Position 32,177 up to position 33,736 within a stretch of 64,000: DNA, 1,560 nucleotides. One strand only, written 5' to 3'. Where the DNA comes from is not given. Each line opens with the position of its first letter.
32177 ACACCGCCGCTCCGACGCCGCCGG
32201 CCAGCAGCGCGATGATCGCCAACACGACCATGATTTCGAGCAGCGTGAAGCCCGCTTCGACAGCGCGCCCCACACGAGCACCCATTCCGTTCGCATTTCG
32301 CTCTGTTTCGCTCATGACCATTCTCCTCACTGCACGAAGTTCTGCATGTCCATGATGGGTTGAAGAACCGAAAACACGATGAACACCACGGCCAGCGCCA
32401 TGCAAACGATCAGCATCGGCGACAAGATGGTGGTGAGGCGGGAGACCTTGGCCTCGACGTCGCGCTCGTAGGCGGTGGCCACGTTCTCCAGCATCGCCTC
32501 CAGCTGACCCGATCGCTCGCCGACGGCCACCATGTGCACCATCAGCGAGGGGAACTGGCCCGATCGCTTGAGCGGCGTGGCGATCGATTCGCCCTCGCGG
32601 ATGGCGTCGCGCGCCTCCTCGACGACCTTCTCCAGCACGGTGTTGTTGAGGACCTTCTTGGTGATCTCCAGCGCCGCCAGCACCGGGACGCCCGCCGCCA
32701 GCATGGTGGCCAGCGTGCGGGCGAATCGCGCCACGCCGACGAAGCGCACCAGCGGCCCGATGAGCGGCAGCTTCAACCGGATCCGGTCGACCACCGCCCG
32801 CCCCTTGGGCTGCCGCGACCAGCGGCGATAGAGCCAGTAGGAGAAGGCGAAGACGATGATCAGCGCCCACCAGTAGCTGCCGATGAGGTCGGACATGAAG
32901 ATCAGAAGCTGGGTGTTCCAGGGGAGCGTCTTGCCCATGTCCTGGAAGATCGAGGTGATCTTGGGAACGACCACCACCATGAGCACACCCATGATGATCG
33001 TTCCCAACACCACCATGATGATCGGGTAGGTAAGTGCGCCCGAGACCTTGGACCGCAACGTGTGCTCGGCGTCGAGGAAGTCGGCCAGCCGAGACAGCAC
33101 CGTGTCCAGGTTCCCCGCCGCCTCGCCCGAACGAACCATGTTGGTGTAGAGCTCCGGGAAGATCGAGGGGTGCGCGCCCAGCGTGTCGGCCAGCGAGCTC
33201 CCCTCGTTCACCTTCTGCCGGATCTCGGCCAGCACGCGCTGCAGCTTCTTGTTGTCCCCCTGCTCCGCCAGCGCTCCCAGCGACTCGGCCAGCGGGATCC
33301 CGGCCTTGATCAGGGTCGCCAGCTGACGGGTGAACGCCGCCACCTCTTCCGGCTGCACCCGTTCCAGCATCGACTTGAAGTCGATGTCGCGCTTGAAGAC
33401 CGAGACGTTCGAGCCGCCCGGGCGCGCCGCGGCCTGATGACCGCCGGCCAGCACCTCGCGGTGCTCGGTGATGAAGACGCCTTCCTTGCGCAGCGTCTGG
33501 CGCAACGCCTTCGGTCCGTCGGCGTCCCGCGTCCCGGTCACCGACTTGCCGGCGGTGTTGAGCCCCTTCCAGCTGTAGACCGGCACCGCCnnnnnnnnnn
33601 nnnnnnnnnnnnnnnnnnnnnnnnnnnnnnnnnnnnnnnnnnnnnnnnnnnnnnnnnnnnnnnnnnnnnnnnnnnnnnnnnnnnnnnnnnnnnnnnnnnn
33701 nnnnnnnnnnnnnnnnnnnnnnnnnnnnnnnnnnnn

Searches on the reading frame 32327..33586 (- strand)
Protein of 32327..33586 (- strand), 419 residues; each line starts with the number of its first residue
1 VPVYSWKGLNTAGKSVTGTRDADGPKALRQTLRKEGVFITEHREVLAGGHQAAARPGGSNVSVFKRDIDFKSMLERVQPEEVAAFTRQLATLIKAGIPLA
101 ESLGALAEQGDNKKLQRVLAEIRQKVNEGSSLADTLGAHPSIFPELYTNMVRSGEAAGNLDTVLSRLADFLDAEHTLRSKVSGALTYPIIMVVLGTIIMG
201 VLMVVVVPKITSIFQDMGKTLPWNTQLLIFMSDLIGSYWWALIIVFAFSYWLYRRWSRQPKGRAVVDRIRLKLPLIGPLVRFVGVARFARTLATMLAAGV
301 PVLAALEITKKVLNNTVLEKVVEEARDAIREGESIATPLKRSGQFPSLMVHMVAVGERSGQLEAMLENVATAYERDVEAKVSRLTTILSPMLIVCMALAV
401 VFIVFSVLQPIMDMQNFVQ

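Call 12: find_encoding_contigs(protein=window:32327-33586:-, flank=10000, max_places=6)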
Protein window:32327-33586:- (419 aa): no gene with exactly this product is on record in the collection.

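Call 13: find_encoding_contigs(protein=window:32330-33586:-, flank=10000, max_places=6)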
Protein seq(419 aa) (419 aa): no gene with exactly this product is on record in the collection.
